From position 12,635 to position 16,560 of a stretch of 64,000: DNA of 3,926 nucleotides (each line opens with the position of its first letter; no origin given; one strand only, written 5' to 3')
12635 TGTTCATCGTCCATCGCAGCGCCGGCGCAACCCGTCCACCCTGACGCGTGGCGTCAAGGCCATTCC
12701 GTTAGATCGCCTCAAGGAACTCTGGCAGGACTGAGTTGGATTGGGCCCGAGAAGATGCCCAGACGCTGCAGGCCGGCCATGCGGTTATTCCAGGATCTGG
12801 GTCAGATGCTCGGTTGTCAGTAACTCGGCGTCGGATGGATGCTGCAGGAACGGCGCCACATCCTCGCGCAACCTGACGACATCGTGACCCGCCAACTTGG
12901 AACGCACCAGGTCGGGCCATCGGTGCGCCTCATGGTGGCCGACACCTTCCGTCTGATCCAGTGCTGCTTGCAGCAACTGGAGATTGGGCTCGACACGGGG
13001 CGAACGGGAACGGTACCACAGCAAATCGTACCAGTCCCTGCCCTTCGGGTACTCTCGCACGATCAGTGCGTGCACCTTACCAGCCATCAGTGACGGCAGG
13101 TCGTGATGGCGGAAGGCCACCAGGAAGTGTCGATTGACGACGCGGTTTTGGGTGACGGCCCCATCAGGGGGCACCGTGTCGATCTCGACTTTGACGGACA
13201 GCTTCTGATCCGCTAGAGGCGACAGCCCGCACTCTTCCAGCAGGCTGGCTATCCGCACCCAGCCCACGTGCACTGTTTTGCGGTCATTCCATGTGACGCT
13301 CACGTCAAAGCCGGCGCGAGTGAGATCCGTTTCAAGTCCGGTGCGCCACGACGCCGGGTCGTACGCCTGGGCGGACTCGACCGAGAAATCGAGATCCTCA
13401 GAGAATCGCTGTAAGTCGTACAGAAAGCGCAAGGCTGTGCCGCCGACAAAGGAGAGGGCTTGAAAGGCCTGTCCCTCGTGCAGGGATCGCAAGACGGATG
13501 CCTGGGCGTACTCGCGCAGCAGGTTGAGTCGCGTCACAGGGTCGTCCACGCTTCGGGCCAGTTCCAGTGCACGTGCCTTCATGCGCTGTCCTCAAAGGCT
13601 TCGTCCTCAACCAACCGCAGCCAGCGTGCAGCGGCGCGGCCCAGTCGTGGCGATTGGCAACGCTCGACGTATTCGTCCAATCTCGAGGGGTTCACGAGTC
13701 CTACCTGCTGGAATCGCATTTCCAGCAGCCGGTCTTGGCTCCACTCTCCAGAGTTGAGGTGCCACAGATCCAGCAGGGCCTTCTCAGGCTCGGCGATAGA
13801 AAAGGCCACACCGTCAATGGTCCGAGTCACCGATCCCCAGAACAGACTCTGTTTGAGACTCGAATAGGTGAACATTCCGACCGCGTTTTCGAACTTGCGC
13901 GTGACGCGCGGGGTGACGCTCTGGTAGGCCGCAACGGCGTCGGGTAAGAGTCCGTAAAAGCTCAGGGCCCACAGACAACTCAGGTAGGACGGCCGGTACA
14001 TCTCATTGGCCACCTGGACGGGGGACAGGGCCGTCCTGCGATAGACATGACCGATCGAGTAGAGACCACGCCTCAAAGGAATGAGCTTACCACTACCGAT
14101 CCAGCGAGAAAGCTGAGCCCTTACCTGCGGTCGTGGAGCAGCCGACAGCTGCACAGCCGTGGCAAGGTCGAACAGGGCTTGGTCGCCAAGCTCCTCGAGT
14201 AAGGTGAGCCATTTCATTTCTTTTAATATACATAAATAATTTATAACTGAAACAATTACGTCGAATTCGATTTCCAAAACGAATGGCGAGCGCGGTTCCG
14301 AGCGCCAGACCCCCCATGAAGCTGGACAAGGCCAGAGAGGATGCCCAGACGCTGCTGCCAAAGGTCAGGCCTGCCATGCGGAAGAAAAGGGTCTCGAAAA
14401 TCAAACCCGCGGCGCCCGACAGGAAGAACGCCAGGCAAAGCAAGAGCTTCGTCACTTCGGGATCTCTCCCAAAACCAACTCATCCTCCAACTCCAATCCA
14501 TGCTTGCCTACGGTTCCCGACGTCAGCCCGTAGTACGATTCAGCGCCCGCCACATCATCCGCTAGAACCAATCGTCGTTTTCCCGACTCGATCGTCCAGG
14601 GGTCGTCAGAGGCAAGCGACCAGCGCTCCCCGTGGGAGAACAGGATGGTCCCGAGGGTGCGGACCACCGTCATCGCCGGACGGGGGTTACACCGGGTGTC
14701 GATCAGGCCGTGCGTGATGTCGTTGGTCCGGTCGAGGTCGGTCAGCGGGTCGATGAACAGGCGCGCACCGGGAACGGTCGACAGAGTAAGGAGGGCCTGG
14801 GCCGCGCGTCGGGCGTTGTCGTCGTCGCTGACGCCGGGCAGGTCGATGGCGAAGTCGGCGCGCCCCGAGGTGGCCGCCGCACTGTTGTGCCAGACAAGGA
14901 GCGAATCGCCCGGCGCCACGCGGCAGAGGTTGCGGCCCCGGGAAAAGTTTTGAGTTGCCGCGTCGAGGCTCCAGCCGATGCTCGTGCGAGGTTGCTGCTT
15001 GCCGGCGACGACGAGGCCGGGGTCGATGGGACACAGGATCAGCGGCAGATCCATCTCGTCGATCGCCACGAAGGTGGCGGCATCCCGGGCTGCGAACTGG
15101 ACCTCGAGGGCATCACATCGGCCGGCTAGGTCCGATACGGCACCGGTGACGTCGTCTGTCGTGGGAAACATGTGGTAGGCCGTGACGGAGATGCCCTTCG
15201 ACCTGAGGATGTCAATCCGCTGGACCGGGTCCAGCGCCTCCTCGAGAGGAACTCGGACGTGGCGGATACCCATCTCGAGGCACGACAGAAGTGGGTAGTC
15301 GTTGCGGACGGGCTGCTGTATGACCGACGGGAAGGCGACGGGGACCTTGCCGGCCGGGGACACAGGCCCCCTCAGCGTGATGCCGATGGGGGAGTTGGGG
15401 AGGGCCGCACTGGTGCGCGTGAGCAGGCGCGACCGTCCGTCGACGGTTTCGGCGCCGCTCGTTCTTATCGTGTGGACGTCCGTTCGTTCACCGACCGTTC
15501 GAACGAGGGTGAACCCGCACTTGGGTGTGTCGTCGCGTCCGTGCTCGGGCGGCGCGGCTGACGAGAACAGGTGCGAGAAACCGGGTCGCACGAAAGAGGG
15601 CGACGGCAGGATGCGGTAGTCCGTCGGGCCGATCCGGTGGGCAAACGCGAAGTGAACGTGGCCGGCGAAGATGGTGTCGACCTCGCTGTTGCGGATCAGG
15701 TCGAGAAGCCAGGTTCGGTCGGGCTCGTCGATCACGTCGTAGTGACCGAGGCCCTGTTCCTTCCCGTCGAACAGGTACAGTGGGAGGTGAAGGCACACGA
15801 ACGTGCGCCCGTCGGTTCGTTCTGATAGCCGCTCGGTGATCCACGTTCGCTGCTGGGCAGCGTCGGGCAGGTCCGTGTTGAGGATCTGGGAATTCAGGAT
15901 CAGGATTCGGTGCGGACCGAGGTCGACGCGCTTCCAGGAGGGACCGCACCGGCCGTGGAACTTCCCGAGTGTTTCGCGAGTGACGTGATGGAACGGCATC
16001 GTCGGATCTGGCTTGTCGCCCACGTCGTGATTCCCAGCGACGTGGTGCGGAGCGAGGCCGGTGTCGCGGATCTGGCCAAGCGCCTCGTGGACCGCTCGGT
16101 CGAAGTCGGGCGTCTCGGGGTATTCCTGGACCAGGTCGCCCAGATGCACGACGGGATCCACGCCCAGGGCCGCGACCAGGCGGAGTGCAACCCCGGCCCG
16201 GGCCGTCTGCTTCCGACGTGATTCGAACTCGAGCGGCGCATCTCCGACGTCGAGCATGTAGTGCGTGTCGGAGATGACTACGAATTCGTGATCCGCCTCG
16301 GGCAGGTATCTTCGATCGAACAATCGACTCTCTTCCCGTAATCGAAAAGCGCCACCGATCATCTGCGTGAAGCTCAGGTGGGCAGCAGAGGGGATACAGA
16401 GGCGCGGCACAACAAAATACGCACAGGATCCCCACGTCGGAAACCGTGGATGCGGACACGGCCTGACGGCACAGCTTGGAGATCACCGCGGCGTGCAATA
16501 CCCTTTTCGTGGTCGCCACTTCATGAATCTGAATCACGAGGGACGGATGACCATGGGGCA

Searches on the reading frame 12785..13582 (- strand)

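Call 6: search_protein_families(library=pfam, proteins=[window:12785-13582:-], max_evalue=0.01)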
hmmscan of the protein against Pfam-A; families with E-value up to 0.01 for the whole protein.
window:12785-13582:- (265 aa): 1 family
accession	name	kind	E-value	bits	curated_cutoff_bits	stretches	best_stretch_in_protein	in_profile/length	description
PF08843.17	AbiEii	-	3.3e-20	73.5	22.5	1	31-248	3-222/238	Nucleotidyl transferase AbiEii toxin, Type IV TA system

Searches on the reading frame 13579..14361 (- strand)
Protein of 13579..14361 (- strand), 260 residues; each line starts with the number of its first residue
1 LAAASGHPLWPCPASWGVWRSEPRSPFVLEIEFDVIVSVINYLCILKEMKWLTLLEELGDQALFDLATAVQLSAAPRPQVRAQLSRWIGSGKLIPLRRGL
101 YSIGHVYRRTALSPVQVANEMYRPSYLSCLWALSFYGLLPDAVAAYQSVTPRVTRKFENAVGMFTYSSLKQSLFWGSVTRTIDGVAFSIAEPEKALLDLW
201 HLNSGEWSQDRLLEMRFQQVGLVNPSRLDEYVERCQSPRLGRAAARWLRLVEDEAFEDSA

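Call 6: search_protein_families(library=pfam, proteins=[window:13579-14361:-], max_evalue=0.01)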
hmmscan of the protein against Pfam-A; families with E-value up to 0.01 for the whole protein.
window:13579-14361:- (260 aa): 1 family
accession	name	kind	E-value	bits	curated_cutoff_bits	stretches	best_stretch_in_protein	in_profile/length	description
PF13338.12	AbiEi_4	-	0.0046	17.5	25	0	63-102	13-47/49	Transcriptional regulator, AbiEi antitoxin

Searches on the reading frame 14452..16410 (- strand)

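Call 6: search_protein_families(library=pfam, proteins=[window:14452-16410:-], max_evalue=0.01)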
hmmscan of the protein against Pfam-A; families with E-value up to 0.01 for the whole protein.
window:14452-16410:- (652 aa): 2 families
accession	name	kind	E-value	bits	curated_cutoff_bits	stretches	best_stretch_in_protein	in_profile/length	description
PF00149.33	Metallophos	-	1.2e-09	39.3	21.5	1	43-253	3-189/191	Calcineurin-like phosphoesterase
PF12850.12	Metallophos_2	-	1.3e-06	29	27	1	43-261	3-125/154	Calcineurin-like phosphoesterase superfamily domain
